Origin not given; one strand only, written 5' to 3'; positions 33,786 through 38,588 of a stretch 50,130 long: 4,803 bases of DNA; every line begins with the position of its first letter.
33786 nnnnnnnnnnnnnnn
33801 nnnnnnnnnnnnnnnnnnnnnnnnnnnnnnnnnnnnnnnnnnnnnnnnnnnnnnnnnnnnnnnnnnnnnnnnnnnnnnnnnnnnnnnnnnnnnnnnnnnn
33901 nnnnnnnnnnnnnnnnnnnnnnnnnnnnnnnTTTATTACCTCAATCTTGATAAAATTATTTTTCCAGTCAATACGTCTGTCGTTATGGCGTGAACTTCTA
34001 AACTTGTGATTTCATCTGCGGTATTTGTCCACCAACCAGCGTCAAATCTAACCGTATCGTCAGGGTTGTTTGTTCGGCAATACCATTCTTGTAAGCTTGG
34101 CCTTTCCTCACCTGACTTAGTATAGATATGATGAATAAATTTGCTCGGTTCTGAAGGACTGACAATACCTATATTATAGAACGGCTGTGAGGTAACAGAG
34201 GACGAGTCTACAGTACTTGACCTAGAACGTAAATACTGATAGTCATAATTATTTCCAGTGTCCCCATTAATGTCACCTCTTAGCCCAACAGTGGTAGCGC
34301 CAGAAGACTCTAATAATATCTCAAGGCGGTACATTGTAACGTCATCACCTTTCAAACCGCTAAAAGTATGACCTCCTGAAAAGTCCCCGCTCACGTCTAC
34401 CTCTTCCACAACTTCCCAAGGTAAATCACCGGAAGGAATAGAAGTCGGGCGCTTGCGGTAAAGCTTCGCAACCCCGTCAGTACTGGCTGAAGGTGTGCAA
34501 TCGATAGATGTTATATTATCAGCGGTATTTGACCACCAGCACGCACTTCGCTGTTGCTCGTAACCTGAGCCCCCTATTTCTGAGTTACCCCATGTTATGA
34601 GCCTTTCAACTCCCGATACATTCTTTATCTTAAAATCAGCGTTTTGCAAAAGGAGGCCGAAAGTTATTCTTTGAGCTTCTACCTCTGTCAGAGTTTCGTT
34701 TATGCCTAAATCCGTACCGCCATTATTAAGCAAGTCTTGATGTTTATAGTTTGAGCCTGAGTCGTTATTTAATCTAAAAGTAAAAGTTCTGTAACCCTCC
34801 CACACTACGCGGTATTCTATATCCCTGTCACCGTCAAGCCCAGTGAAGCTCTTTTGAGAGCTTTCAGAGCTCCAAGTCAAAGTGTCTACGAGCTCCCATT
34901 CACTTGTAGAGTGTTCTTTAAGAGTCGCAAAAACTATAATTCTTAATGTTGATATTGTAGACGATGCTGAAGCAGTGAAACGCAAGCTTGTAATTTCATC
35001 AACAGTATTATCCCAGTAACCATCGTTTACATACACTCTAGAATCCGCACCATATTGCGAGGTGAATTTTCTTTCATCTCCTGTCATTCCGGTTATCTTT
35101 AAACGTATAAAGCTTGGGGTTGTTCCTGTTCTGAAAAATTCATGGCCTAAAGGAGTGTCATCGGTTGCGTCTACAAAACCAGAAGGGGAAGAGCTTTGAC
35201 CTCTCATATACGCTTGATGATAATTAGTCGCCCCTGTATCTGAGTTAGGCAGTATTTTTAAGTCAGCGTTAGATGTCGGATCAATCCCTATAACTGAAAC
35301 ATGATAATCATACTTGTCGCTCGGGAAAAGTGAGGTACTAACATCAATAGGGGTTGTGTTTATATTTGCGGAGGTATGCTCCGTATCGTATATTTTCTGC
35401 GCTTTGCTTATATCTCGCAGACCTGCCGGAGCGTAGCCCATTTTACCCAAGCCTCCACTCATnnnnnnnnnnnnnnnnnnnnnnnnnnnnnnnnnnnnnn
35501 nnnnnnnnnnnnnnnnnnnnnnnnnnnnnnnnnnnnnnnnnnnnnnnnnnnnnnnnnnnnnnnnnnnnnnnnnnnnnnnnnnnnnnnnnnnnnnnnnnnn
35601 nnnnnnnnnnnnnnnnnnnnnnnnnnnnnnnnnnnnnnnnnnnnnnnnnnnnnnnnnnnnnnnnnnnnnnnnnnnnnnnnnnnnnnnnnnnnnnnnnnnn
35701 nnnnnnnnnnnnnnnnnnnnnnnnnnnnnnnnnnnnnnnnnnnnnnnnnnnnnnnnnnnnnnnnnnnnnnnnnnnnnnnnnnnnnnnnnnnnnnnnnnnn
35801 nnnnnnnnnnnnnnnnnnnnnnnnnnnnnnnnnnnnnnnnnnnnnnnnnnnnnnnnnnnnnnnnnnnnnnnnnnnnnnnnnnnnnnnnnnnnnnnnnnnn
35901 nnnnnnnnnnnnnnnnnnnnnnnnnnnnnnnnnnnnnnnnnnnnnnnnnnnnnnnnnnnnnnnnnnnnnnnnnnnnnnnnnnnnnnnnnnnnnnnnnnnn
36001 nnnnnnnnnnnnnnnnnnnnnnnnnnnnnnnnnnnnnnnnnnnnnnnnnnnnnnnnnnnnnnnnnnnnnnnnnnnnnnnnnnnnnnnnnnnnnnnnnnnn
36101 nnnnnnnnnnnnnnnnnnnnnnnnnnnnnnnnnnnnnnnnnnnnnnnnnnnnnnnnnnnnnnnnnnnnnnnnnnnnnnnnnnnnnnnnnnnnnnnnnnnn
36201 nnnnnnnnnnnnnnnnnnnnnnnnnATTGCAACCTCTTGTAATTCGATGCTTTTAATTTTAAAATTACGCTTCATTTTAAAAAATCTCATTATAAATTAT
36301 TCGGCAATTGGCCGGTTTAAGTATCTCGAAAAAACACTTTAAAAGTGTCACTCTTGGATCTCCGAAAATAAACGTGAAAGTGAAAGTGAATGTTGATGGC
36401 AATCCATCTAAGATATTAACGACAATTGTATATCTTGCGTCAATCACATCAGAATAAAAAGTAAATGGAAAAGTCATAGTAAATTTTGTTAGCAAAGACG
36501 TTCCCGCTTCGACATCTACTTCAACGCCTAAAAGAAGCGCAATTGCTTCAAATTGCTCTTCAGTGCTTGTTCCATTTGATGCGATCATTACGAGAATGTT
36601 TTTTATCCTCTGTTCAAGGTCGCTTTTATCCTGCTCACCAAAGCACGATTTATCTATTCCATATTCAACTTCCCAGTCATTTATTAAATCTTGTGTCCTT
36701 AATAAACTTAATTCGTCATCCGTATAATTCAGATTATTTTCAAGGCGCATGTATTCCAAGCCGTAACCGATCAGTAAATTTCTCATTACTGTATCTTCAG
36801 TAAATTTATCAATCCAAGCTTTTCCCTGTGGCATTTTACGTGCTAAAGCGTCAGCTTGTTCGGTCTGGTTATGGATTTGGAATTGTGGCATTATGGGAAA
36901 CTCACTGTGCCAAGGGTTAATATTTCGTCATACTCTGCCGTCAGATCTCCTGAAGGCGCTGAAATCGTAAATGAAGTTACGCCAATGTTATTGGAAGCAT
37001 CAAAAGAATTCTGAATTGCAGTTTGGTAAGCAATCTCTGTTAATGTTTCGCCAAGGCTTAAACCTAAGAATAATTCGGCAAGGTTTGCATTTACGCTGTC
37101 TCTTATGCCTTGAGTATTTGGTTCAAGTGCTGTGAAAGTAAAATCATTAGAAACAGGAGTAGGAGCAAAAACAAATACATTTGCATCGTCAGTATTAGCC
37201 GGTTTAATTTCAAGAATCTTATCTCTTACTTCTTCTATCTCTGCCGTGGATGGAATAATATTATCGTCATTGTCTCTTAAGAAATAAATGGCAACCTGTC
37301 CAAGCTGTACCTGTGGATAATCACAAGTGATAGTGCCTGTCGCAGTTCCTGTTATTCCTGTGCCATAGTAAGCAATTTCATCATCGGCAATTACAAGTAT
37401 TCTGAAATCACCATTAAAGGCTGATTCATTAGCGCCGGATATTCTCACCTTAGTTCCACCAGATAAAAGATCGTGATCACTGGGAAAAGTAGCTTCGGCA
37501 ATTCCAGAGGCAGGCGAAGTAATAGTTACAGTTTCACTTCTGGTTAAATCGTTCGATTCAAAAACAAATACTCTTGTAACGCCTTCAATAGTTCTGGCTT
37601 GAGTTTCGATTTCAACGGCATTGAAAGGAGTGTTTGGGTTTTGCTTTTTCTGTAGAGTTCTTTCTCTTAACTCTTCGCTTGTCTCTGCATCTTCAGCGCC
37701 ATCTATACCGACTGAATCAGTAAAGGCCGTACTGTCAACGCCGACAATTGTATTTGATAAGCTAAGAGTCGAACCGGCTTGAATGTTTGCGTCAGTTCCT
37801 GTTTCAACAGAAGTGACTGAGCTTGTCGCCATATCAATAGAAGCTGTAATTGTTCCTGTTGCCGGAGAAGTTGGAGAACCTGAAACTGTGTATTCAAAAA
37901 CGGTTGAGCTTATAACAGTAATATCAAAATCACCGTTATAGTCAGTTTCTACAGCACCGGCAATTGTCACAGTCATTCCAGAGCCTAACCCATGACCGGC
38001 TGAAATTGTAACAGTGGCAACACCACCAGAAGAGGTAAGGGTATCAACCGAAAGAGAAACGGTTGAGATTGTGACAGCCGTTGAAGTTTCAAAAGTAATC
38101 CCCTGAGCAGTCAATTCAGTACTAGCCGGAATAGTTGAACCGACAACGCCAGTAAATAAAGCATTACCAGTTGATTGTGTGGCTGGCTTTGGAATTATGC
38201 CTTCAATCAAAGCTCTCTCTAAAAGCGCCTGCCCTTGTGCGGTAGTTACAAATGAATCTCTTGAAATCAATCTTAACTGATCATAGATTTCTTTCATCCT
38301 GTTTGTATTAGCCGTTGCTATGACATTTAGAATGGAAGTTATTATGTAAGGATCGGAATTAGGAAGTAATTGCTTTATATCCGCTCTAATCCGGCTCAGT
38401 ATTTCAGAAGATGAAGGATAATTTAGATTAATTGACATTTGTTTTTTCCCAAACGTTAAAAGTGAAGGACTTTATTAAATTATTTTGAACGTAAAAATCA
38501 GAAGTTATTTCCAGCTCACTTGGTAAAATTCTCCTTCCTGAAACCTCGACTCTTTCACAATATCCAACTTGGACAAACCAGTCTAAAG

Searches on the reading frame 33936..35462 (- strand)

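Call 7: search_protein_families(library=phrogs, proteins=[window:33936-35462:-])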
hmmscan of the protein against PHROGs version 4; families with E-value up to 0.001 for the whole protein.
window:33936-35462:- (508 aa): 1 family
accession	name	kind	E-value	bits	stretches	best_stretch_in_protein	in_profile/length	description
phrog_31512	-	unknown function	2.3e-05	25.2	0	399-503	129-241/247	-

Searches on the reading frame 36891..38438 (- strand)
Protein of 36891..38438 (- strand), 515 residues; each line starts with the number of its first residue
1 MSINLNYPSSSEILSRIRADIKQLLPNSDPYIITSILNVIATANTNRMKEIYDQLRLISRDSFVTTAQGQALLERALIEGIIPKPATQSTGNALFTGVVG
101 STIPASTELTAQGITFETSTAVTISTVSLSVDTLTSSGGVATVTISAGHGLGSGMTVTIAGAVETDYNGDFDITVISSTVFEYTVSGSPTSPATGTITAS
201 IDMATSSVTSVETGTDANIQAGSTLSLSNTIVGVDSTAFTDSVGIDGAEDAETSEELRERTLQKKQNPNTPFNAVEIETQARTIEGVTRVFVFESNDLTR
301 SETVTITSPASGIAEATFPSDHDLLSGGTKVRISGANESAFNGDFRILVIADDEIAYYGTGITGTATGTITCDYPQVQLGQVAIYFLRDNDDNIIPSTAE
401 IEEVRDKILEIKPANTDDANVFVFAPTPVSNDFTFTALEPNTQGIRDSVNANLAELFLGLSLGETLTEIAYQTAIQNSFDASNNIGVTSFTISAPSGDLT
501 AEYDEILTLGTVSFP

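Call 7: search_protein_families(library=phrogs, proteins=[window:36891-38438:-])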
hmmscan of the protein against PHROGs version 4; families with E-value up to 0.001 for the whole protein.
window:36891-38438:- (515 aa): 4 families
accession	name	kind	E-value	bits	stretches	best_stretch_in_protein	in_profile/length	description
phrog_6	-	tail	1.5e-35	123.9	1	7-513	69-402/548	baseplate wedge subunit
phrog_9998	-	unknown function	3.1e-22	80.4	2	130-201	42-114/401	-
phrog_2103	-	tail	7.6e-14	52.5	1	8-144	6-142/162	baseplate protein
phrog_1608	-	tail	3.9e-13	50.3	1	380-513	56-187/192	tail protein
